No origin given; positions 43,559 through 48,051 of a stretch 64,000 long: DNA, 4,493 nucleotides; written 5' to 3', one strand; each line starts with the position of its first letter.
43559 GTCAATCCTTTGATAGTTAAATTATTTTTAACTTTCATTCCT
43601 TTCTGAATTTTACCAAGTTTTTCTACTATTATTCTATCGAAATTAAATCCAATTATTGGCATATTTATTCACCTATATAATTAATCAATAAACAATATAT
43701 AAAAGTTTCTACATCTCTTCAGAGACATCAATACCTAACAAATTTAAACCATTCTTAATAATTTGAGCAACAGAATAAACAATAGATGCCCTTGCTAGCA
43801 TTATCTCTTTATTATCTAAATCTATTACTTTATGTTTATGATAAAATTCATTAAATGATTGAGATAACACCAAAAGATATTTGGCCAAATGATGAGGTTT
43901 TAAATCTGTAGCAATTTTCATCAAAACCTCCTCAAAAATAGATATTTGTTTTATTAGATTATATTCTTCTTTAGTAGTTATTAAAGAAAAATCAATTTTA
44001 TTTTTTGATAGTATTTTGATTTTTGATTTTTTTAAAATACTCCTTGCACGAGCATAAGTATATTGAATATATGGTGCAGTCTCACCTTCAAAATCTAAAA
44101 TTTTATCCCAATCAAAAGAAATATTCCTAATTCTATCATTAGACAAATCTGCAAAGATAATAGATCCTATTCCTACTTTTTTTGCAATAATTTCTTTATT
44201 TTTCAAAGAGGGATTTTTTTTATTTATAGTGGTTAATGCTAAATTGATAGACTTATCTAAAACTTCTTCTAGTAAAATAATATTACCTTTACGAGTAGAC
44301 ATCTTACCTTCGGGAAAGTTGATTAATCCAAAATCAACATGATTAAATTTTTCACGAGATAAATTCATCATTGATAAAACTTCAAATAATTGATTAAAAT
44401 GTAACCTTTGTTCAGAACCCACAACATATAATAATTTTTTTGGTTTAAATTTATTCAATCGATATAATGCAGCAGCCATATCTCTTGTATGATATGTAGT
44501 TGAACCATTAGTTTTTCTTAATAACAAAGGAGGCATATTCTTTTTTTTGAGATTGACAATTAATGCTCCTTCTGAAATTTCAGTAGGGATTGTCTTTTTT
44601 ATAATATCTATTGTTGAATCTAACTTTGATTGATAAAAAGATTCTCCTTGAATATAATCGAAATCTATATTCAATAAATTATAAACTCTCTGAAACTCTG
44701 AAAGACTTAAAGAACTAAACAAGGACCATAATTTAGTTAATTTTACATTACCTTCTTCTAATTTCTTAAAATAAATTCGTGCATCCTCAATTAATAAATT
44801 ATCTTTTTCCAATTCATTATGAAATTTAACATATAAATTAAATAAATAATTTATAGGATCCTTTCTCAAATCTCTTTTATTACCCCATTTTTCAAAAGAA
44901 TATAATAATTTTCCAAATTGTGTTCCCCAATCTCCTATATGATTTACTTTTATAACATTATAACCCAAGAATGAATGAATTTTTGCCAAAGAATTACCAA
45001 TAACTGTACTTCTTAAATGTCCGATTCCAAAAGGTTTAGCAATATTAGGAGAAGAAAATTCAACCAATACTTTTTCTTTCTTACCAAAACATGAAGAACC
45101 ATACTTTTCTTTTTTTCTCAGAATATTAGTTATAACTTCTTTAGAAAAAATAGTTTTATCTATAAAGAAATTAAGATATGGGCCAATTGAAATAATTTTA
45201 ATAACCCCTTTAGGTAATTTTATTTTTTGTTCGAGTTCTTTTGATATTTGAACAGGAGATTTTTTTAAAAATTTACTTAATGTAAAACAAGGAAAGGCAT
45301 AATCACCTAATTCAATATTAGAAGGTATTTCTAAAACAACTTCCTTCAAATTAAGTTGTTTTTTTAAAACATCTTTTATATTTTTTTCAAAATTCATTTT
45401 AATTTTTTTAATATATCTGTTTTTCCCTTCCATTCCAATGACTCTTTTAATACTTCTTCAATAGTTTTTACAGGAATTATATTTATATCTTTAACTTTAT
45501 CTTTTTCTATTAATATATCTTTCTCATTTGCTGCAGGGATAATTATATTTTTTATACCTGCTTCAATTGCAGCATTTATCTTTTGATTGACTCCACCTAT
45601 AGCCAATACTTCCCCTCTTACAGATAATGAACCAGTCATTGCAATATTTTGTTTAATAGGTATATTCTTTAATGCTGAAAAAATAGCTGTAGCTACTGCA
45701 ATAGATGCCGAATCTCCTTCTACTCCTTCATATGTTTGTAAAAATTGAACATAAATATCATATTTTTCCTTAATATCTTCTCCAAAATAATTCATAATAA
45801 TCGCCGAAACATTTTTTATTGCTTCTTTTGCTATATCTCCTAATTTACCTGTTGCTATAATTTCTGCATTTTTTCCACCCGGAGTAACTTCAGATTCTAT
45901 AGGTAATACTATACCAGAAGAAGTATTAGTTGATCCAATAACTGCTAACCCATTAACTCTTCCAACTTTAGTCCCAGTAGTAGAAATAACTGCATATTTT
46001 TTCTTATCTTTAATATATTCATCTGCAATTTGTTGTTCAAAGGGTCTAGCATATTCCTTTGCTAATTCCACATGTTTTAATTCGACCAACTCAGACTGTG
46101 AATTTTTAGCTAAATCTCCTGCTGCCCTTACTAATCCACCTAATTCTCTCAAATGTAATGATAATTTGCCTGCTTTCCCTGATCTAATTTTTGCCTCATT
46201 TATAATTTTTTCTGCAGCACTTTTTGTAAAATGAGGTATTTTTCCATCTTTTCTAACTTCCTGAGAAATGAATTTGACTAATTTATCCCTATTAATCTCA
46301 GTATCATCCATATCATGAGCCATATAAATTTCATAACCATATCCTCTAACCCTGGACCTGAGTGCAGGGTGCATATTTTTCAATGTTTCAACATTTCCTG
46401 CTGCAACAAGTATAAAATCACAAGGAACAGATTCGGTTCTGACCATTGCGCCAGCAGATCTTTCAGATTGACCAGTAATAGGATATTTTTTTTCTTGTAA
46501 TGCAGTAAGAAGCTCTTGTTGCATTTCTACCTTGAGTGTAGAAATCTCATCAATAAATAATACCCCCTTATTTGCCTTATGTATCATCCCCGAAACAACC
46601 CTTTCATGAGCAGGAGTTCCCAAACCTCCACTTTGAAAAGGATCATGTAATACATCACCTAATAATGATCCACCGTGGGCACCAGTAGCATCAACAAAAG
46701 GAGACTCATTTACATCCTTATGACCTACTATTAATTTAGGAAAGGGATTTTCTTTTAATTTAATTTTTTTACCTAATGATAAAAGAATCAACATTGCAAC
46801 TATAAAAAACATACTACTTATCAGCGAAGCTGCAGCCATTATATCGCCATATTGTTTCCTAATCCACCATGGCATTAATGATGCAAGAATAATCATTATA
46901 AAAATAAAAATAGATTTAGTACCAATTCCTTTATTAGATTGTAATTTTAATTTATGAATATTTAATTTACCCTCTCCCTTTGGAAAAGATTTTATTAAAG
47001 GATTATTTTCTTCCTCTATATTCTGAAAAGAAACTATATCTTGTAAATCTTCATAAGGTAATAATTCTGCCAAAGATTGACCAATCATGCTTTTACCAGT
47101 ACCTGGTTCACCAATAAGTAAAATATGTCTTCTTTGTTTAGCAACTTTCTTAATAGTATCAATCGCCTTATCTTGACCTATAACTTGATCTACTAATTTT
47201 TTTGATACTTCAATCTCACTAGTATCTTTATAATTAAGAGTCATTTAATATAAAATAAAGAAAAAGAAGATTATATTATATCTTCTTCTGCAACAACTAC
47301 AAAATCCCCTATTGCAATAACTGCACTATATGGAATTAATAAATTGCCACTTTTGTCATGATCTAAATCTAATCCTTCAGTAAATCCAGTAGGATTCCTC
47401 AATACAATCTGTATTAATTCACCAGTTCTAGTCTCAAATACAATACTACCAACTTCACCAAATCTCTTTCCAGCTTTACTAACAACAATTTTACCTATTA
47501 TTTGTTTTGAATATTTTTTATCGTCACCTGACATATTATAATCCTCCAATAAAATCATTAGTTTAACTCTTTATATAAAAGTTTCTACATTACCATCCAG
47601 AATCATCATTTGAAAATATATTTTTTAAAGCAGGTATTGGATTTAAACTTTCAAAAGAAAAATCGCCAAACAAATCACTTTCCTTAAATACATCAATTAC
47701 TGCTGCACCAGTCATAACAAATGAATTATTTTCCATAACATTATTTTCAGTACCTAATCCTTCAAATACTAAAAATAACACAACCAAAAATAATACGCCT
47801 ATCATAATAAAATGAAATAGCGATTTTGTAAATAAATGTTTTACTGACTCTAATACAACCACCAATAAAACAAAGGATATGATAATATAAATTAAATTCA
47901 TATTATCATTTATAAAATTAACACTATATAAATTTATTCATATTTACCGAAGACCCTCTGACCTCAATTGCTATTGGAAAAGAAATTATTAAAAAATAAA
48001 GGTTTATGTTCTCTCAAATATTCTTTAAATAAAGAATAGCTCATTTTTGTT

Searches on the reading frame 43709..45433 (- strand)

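Call 4: search_protein_families(library=pfam, proteins=[window:43709-45433:-])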
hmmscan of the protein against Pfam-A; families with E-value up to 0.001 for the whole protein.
window:43709-45433:- (574 aa): 3 families
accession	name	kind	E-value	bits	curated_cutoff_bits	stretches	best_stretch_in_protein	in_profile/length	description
PF00750.26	tRNA-synt_1d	-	2.7e-91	306.6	23.3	1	101-442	2-349/349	tRNA synthetases class I (R), catalytic domain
PF05746.21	DALR_1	-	1e-30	106.7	22.3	1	456-574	1-117/117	DALR anticodon binding domain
PF03485.21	Arg_tRNA_synt_N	-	4.3e-14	53.3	21.5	1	11-91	3-85/85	Arginyl tRNA synthetase N terminal domain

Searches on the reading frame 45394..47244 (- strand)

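Call 4: search_protein_families(library=pfam, proteins=[window:45394-47244:-])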
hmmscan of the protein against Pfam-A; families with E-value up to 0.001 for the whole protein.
window:45394-47244:- (616 aa): 17 families
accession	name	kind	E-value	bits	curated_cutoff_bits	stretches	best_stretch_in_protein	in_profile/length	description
PF05362.19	Lon_C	-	1.6e-34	119.7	21.1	1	422-603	22-203/205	Lon protease (S16) C-terminal proteolytic domain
PF00158.32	Sigma54_activat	-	6.7e-16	58.9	20.2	1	211-262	80-130/168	Sigma-54 interaction domain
PF01078.27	Mg_chelatase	-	1.4e-13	51.2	20.3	1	19-76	3-60/207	Magnesium chelatase, subunit ChlI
PF07728.20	AAA_5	-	2.1e-12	47.6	22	1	225-298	66-138/139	AAA domain (dynein-related subfamily)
PF13541.12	ChlI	-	3.7e-08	33.8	27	1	449-573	1-121/121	Subunit ChlI of Mg-chelatase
PF20436.4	LonB_AAA-LID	-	1e-07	32.3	22.4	1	338-395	1-58/65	Archaeal LonB, AAA+ ATPase LID domain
PF20030.5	bpMoxR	-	3.3e-07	30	27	1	13-62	6-55/205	MoxR domain in the MoxR-vWA-beta-propeller ternary systems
PF00004.35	AAA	-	6.2e-07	30.4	21.2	0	41-62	1-22/131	ATPase family associated with various cellular activities (AAA)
PF14532.12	Sigma54_activ_2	-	2.1e-06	28.5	25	0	29-61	12-44/138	Sigma-54 interaction domain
PF00493.29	MCM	-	6.7e-06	25.8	23.3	0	19-64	38-83/224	MCM P-loop domain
PF13401.12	AAA_22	-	8e-06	26.6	27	0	37-65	4-32/130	AAA domain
PF13245.12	AAA_19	-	2.5e-05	24.9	25.1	0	223-253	88-118/134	AAA domain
PF05496.18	RuvB_N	-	7.8e-05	22.9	27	0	20-60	8-55/159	Holliday junction DNA helicase RuvB P-loop domain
PF20720.3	nSTAND3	-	8.3e-05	22.8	27.2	1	26-78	5-56/155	Novel STAND NTPase 3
PF12775.13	AAA_7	-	9.8e-05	22.4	25.8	1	31-68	26-63/181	P-loop containing dynein motor region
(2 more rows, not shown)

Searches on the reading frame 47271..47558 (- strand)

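Call 4: search_protein_families(library=pfam, proteins=[window:47271-47558:-])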
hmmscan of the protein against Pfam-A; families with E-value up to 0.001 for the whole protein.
window:47271-47558:- (95 aa): 1 family
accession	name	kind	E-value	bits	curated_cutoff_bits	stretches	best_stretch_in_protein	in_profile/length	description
PF05239.21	PRC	-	2.1e-08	34.5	21.2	1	13-89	2-71/78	PRC-barrel domain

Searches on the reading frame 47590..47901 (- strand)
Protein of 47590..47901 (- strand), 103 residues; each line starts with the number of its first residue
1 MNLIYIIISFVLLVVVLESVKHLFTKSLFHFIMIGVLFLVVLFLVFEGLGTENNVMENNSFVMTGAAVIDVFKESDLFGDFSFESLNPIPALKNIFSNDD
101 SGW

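Call 4: search_protein_families(library=pfam, proteins=[window:47590-47901:-])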
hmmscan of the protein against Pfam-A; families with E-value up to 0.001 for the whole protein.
window:47590-47901:- (103 aa): 0 families
